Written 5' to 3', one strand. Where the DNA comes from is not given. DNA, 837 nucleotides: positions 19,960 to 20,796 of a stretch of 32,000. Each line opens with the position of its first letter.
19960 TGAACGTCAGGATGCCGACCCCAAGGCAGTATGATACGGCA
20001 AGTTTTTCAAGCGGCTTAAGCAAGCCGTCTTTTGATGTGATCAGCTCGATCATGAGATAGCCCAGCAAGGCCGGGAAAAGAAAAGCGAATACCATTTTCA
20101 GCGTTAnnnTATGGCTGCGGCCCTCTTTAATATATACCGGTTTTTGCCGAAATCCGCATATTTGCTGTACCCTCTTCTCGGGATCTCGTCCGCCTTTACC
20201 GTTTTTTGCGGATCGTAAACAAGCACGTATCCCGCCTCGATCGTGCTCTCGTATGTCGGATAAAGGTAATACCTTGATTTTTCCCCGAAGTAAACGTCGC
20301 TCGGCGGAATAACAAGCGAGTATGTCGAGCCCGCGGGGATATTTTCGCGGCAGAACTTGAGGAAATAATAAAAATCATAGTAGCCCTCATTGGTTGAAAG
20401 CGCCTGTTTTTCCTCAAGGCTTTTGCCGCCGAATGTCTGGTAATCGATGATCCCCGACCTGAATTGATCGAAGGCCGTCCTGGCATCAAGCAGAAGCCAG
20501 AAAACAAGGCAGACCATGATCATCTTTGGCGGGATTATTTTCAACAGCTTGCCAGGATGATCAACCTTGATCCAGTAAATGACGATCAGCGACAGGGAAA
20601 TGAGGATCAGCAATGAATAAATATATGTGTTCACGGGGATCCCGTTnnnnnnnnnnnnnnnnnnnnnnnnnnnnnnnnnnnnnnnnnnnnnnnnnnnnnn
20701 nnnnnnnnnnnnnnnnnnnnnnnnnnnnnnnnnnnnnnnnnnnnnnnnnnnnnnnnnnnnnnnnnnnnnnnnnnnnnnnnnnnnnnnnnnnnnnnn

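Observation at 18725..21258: Unrecognised exported/2-TM protein coupled to a GT-C enzyme (module copy A)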

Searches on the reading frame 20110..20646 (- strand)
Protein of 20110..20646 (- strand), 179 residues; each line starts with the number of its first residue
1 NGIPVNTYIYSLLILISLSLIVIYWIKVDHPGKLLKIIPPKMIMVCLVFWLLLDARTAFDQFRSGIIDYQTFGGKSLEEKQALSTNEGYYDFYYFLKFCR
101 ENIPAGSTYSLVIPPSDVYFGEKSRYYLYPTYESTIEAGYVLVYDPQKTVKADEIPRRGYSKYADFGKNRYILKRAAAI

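Call 37: predict_structure(alignment_id=A2)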
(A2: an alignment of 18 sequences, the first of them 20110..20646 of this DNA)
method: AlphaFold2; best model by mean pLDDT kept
length: 179 residues; sequences in the alignment: 18
mean_pLDDT: 81.5   pTM: 0.51
mean pLDDT of the five models: 81.5, 81.5, 80.0, 79.1, 78.7
residues with pLDDT >= 90: 29; 70-90: 128; 50-70: 20; < 50: 2
segments of 3 or more residues with pLDDT < 50: none
pLDDT, mean of each block of 10 residues (from residue 1): 80 90 85 85 89 86 77 65 54 85 90 78 82 84 87 83 89 79
secondary structure, 60 per line:
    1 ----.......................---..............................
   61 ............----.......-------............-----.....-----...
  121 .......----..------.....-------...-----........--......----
elements in order: H5-27 H31-72 H77-83 H91-102 E108-112 H118-127 E140-144 E160-167 E170-175

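Call 39: fold_search(model_id=the predicted structure, library=pdb)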
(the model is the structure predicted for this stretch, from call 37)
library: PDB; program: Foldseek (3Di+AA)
matches with E <= 10: 275; with E <= 0.001: 0
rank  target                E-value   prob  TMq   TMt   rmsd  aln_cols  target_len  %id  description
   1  6zxv_B                2.3e-01  0.35  0.24  0.15   5.2        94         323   10  Structure of Archaeoglobus fulgidus Trm11 m2G10 tRNA methyltransferase enzyme bound to sinefungin (released 2020-09-23)
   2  5y4a_A                2.3e-01  0.20  0.20  0.20   8.2        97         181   12  Cadmium directed assembly of adenine phosphoribosyltransferase from Yersinia pseudotuberculosis. (released 2018-08-08)
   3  6zxw_G                3.9e-01  0.25  0.22  0.14   5.1        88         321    9  Structure of Archaeoglobus fulgidus Trm11-Trm112 m2G10 tRNA methyltransferase complex bound to sinefungin (released 2020-09-23)
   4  5znq_A                4.7e-01  0.12  0.17  0.17   8.0        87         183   11  Crystal structure of APRT from Y. pseudotuberculosis with bound adenine (P21 space group). (released 2019-04-17)
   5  6zxv_A                5.7e-01  0.20  0.23  0.14   5.5        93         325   10  Structure of Archaeoglobus fulgidus Trm11 m2G10 tRNA methyltransferase enzyme bound to sinefungin (released 2020-09-23)
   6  3rrl_B                5.7e-01  0.08  0.17  0.15   9.5       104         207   10  Complex structure of 3-oxoadipate coA-transferase subunit A and B from Helicobacter pylori 26695 (released 2011-06-29)
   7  4poo_B                6.1e-01  0.06  0.15  0.16   9.0        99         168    8  The crystal structure of Bacillus subtilis YtqB in complex with SAM (released 2014-04-02)
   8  3cdk_B                6.5e-01  0.06  0.14  0.12   9.7        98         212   11  Crystal structure of the co-expressed succinyl-CoA transferase A and B complex from Bacillus subtilis (released 2008-03-18)
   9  4j43_A                6.9e-01  0.13  0.19  0.15   6.2        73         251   11  PylD holoenzyme (released 2013-06-12)
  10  8i40_D                8.4e-01  0.06  0.16  0.07   9.5       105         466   12  Crystal structure of ASCT from Trypanosoma brucei in complex with CoA. (released 2024-01-31)
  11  1l1q                  9.0e-01  0.08  0.17  0.17   7.7        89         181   11  Crystal Structure of APRTase from Giardia lamblia Complexed with 9-deazaadenine (released 2002-11-27)
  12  5zgo_A                9.0e-01  0.07  0.17  0.17   8.3        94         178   11  Crystal structure of APRT2 from Thermus thermophilus HB8 (released 2019-03-06)
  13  1vdm_D                9.6e-01  0.21  0.18  0.22   4.3        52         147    8  Crystal structure of purine phosphoribosyltransferase from Pyrococcus horikoshii Ot3 (released 2005-05-24)
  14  3ggj_B                1.1e+00  0.09  0.19  0.17   9.1        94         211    8  Human hypoxanthine-guanine phosphoribosyltransferase in complex with 9-(2-phosphonoethoxyethyl)guanine (released 2009-08-18)
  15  4j43_B                1.1e+00  0.09  0.19  0.14   6.3        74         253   11  PylD holoenzyme (released 2013-06-12)
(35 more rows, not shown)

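Call 52: find_homologous_proteins(query=A3, max_evalue=0.001)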
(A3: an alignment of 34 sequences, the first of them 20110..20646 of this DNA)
Query A3 (34 sequences) (179 aa, profile of the alignment): 24 proteins with E <= 0.001 among 5543 candidates.
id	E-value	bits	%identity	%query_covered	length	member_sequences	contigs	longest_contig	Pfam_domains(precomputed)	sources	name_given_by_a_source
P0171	1.9e-50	189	41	98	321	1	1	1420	-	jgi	jgi:hypothetical protein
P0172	6.8e-49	184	41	98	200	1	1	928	-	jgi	jgi:hypothetical protein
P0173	2.4e-48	182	38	98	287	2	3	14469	-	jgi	jgi:hypothetical protein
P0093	3.0e-48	182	31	97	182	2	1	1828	-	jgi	jgi:hypothetical protein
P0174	1.8e-47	179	39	97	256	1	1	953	-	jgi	jgi:hypothetical protein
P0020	1.1e-45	173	72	100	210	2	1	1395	-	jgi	jgi:hypothetical protein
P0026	7.3e-44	168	39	98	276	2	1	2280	-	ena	-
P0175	5.9e-41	158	43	98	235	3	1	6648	-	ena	-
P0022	1.0e-39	154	52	97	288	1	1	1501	-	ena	-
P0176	6.0e-33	132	36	79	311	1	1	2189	-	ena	-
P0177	2.2e-31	127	32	74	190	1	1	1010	-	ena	-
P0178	5.4e-31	126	26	83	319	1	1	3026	-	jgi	jgi:hypothetical protein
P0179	2.8e-26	110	39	55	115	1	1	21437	-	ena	-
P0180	2.2e-21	94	31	75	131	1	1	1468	-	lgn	-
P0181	2.8e-21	94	32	75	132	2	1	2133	-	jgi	-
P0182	1.1e-20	92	33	75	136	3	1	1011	-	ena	-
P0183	2.9e-20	91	32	80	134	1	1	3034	-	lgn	-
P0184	5.7e-20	90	38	50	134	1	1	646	-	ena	-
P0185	8.0e-20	89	36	60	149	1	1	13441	-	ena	-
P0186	1.6e-19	88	32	64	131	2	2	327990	-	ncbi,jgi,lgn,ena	-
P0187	1.7e-19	88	33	72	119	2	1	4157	-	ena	-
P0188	2.1e-16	78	29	79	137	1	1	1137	-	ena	-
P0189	4.7e-14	71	32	81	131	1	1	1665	-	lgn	-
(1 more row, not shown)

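Call 53: find_encoding_contigs(protein=P0186, flank=6000, max_places=2)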
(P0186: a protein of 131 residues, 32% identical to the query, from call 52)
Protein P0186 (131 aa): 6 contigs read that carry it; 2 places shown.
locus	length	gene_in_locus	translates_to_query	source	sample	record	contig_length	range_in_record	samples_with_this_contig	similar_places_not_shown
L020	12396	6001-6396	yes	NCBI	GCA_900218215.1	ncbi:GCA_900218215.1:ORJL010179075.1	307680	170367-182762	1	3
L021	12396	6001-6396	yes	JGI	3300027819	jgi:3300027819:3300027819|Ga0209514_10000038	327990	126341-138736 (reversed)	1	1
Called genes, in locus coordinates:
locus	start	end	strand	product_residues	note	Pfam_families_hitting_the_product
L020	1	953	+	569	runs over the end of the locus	PF02543:Carbam_trans_N, PF16861:Carbam_trans_C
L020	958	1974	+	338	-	PF00535:Glycos_transf_2, PF13641:Glyco_tranf_2_3, PF13712:Glyco_tranf_2_5 (faint)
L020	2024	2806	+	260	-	PF00535:Glycos_transf_2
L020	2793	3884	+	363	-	PF00535:Glycos_transf_2, PF13641:Glyco_tranf_2_3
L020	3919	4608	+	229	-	PF00535:Glycos_transf_2, PF10111:Glyco_tranf_2_2, PF13641:Glyco_tranf_2_3 (weak)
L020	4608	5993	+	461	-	PF02310:B12-binding, PF04055:Radical_SAM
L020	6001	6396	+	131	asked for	-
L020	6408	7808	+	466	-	PF13231:PMT_2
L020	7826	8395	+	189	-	PF00702:Hydrolase, PF08645:PNK3P, PF13344:Hydrolase_6 (faint), PF13419:HAD_2 (weak), PF13242:Hydrolase_like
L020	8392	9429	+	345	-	PF01073:3Beta_HSD, PF01370:Epimerase, PF02719:Polysacc_synt_2, PF04321:RmlD_sub_bind, PF07993:NAD_binding_4, PF16363:GDP_Man_Dehyd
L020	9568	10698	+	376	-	PF06925:MGDG_synth, PF13692:Glyco_trans_1_4 (faint), PF00534:Glycos_transf_1, PF04101:Glyco_tran_28_C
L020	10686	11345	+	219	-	PF03167:UDG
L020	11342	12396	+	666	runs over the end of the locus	PF17764:PriA_3primeBD, PF00270:DEAD, PF04851:ResIII, PF18319:Zn_ribbon_PriA, PF00271:Helicase_C, PF18074:PriA_C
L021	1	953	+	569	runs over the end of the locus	PF02543:Carbam_trans_N, PF16861:Carbam_trans_C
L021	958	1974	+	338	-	PF00535:Glycos_transf_2, PF13641:Glyco_tranf_2_3, PF13712:Glyco_tranf_2_5 (faint)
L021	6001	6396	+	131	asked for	-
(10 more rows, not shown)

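Call 54: find_encoding_contigs(protein=P0179, flank=6000, max_places=1)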
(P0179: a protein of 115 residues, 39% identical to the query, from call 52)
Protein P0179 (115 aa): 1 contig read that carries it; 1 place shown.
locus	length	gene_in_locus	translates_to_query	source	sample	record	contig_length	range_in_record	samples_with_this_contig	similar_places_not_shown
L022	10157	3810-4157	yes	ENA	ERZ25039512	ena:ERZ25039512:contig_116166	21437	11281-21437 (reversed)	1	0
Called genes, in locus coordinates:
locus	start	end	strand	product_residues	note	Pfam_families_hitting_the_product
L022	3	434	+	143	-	?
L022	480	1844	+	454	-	-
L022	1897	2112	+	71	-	PF00202:Aminotran_3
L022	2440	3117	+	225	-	PF00202:Aminotran_3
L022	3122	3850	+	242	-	-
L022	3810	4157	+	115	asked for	-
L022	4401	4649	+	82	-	-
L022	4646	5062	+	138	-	-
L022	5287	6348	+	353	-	-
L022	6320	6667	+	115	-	-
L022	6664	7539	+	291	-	PF00535:Glycos_transf_2, PF13641:Glyco_tranf_2_3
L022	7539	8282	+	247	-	PF08032:SpoU_sub_bind, PF00588:SpoU_methylase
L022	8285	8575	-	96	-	-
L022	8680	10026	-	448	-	PF13231:PMT_2 (weak)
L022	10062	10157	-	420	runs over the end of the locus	PF01566:Nramp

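Call 75: search_protein_families(library=pfam, proteins=[P0186, P0185, P0180, P0181, P0182, P0183, P0184, P0187, P0188, P0189], max_evalue=0.1)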
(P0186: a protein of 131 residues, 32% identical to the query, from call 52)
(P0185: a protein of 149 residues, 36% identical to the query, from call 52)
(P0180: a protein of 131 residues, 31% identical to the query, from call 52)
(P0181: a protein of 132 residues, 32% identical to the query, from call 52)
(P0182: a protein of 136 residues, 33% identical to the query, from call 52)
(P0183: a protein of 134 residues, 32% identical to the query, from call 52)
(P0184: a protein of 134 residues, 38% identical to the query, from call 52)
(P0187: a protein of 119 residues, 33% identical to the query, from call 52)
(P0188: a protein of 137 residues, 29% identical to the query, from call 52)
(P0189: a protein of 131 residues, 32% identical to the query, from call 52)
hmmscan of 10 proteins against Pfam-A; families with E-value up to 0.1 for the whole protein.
P0186 (131 aa): 0 families

P0185 (149 aa): 0 families

P0180 (131 aa): 0 families

P0181 (132 aa): 0 families

P0182 (136 aa): 0 families

P0183 (134 aa): 0 families

P0184 (134 aa): 0 families

P0187 (119 aa): 0 families

P0188 (137 aa): 0 families

P0189 (131 aa): 1 family
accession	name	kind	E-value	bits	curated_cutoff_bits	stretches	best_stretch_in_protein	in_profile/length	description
PF23083.1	FF_RHG35_4th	-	0.035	14.8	27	1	23-59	3-39/55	Rho GTPase-activating protein 35-like, FF domain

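Call 83: find_homologous_proteins(query=A5, max_evalue=0.001)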
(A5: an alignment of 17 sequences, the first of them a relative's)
Query A5 (17 sequences) (131 aa, profile of the alignment): 95 proteins with E <= 0.001 among 778 candidates.
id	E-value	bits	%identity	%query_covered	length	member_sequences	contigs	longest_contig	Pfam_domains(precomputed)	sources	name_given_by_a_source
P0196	6.2e-52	193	83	100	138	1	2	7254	-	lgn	-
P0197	3.2e-51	191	81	100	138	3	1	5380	-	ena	-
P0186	1.5e-50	189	100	100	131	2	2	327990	-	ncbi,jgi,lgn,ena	-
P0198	4.8e-50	187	73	100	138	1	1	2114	-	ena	-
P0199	1.0e-49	186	79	100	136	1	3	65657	-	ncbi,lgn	-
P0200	1.8e-49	185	77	100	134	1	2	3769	-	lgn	-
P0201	6.0e-49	183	46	85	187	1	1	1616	-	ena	-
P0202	6.4e-49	183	80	100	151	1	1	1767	-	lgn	-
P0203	1.4e-48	182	72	99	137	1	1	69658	-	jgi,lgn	jgi:hypothetical protein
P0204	3.8e-48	181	64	100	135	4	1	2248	-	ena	-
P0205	5.0e-48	180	78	94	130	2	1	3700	-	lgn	-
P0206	1.7e-47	179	57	99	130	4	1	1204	-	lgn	-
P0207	1.1e-46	176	51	98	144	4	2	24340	-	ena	-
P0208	2.3e-46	175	74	98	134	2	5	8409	-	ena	-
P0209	2.9e-46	175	54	100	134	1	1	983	-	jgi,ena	-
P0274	9.7e-28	115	31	97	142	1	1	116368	-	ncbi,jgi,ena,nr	ncbi:MAG: hypothetical protein DRP85_01415 [Candidatus Makaraimicrobium thalassicum]|nr:MAG: hypothe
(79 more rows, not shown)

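Call 84: find_encoding_contigs(protein=P0274, flank=6000, max_places=1)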
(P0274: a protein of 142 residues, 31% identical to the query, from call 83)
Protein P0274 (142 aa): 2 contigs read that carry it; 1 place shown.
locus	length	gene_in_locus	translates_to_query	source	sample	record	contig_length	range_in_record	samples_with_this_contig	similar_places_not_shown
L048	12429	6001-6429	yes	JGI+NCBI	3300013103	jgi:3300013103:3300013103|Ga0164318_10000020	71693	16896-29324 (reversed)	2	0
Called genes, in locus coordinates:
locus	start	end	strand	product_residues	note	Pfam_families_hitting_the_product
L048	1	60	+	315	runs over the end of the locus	PF01073:3Beta_HSD, PF01370:Epimerase, PF02719:Polysacc_synt_2 (faint), PF04321:RmlD_sub_bind, PF07993:NAD_binding_4 (faint), PF16363:GDP_Man_Dehyd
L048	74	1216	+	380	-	PF01041:DegT_DnrJ_EryC1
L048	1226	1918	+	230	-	PF00535:Glycos_transf_2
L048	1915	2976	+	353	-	PF01075:Glyco_transf_9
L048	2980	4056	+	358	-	PF01075:Glyco_transf_9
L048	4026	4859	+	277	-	PF00535:Glycos_transf_2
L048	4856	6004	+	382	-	PF00535:Glycos_transf_2, PF13641:Glyco_tranf_2_3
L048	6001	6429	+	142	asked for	-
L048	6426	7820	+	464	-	PF13231:PMT_2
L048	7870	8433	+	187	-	PF00702:Hydrolase (weak), PF08645:PNK3P, PF13419:HAD_2 (faint), PF13242:Hydrolase_like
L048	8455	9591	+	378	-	PF06925:MGDG_synth, PF04101:Glyco_tran_28_C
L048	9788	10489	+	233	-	PF03167:UDG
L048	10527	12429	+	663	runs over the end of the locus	PF17764:PriA_3primeBD, PF00270:DEAD, PF04851:ResIII, PF18319:Zn_ribbon_PriA, PF00271:Helicase_C, PF18074:PriA_C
